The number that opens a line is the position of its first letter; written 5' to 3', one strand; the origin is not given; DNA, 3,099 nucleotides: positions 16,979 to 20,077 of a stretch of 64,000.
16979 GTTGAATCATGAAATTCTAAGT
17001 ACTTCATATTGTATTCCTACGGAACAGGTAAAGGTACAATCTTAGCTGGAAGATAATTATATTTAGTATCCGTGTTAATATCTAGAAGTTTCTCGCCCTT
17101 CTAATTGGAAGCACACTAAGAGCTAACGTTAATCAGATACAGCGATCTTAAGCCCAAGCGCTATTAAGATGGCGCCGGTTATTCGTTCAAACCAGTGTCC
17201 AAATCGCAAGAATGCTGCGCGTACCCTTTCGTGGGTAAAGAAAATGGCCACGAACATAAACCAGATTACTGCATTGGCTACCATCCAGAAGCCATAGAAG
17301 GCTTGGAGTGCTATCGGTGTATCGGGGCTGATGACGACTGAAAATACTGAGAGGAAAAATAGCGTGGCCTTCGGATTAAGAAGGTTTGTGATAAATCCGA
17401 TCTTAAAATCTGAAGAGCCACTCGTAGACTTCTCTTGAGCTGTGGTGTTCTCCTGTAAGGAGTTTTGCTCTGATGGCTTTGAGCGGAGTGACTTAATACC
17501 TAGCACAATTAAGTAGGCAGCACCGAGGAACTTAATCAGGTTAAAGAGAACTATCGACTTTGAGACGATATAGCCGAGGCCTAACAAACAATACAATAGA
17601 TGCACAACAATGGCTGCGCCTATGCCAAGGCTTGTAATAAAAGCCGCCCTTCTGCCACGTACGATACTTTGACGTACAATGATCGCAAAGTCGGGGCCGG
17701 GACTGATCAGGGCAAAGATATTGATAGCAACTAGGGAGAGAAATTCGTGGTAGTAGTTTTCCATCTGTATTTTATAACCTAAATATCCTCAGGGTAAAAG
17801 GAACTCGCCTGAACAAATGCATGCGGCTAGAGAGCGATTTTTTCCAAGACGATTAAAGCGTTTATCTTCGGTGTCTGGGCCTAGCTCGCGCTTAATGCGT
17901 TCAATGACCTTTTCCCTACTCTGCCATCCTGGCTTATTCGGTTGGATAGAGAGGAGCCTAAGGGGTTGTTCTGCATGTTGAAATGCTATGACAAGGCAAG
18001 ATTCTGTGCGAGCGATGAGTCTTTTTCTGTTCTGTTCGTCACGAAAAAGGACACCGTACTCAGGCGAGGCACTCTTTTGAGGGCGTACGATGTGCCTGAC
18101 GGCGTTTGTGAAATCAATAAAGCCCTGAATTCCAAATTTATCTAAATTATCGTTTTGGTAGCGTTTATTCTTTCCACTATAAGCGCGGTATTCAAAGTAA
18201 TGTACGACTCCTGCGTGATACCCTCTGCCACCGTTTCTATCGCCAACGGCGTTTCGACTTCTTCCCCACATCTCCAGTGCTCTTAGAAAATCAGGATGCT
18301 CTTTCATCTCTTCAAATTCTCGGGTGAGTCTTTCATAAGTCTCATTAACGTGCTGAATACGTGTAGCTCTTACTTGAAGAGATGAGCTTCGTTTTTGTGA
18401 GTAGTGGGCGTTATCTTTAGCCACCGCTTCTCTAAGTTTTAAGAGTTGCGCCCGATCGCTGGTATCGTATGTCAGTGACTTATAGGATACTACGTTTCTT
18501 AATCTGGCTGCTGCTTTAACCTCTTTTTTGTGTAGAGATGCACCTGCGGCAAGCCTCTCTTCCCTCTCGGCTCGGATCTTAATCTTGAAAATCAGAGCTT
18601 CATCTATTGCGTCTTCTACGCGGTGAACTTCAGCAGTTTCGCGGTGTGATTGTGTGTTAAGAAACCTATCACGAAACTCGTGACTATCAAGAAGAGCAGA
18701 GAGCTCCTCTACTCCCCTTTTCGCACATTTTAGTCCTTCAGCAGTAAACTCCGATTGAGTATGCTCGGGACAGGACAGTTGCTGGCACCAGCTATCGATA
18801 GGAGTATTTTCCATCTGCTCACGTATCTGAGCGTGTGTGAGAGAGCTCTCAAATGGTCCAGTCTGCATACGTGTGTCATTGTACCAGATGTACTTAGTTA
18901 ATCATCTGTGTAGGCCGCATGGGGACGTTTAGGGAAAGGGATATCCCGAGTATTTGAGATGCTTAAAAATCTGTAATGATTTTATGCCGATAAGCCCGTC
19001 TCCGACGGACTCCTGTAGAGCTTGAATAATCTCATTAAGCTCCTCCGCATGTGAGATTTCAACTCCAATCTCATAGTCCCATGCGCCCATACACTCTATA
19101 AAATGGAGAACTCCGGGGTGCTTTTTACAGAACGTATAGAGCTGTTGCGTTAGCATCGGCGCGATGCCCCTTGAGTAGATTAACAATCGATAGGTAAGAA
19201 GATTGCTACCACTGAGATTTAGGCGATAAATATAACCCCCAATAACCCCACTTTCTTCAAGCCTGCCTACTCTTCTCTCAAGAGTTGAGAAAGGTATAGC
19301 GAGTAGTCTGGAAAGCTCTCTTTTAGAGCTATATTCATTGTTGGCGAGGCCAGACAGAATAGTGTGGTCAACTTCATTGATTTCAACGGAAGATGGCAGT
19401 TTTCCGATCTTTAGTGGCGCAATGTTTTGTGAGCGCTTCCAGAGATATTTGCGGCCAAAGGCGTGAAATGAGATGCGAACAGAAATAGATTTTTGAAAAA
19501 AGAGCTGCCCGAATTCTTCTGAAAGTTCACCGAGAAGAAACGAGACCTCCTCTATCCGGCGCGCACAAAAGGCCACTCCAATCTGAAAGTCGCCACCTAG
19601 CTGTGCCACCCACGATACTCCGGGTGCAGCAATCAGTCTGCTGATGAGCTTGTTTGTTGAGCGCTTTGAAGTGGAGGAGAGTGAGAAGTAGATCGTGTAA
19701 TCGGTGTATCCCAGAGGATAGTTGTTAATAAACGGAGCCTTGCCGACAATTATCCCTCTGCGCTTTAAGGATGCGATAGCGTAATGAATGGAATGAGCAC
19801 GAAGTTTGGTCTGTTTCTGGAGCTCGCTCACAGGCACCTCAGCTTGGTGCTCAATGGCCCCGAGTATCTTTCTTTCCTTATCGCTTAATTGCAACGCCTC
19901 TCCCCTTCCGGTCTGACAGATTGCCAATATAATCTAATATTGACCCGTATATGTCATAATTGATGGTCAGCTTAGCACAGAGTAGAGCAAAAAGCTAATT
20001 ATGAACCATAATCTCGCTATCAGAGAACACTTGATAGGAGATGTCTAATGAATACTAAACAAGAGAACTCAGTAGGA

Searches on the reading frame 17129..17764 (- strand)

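Call 39: search_protein_families(library=pfam, proteins=[window:17129-17764:-], max_evalue=0.001)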
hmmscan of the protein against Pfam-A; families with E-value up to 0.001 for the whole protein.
window:17129-17764:- (211 aa): 3 families
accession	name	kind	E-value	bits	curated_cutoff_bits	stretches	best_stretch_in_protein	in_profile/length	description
PF01810.24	LysE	-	6.1e-37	127.4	25.6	1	17-209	2-191/193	LysE type translocator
PF03741.22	TerC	-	5.2e-07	30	27.8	1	26-203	18-164/178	Integral membrane protein TerC family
PF11139.14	SfLAP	-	8.5e-07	29.1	35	1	41-205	33-205/213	Sap, sulfolipid-1-addressing protein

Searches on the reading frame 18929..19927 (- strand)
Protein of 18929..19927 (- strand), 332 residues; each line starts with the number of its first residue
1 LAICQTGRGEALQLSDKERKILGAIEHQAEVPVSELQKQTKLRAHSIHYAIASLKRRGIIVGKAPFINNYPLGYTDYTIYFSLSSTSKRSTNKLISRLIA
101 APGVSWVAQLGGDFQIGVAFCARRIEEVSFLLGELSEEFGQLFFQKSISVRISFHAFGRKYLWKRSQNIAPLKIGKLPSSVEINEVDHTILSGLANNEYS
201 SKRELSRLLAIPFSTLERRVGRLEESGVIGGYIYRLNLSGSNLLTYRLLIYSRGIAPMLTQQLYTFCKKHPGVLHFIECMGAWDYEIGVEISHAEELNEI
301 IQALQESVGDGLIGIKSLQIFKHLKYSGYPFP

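Call 39: search_protein_families(library=pfam, proteins=[window:18929-19927:-], max_evalue=0.001)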
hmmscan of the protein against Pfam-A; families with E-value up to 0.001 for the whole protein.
window:18929-19927:- (332 aa): 6 families
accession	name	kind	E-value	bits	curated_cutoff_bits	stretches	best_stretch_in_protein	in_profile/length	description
PF13412.12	HTH_24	-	9.8e-12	44.7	21.9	1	184-229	2-47/48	Winged helix-turn-helix DNA-binding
PF12802.13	MarR_2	-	2.9e-08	34.2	27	1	14-61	3-51/61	MarR family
PF13404.12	HTH_AsnC-type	-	0.00052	20.2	27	0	185-224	3-42/42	AsnC-type helix-turn-helix domain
PF12840.13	HTH_20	-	0.00057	20.2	27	0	19-60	7-48/51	Helix-turn-helix domain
PF25212.1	HVO_A0114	-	0.0006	20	27.6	0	14-60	20-66/84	HVO_A0114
PF09202.17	Rio2_N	-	0.00082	20.1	27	0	13-78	3-72/82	Rio2, N-terminal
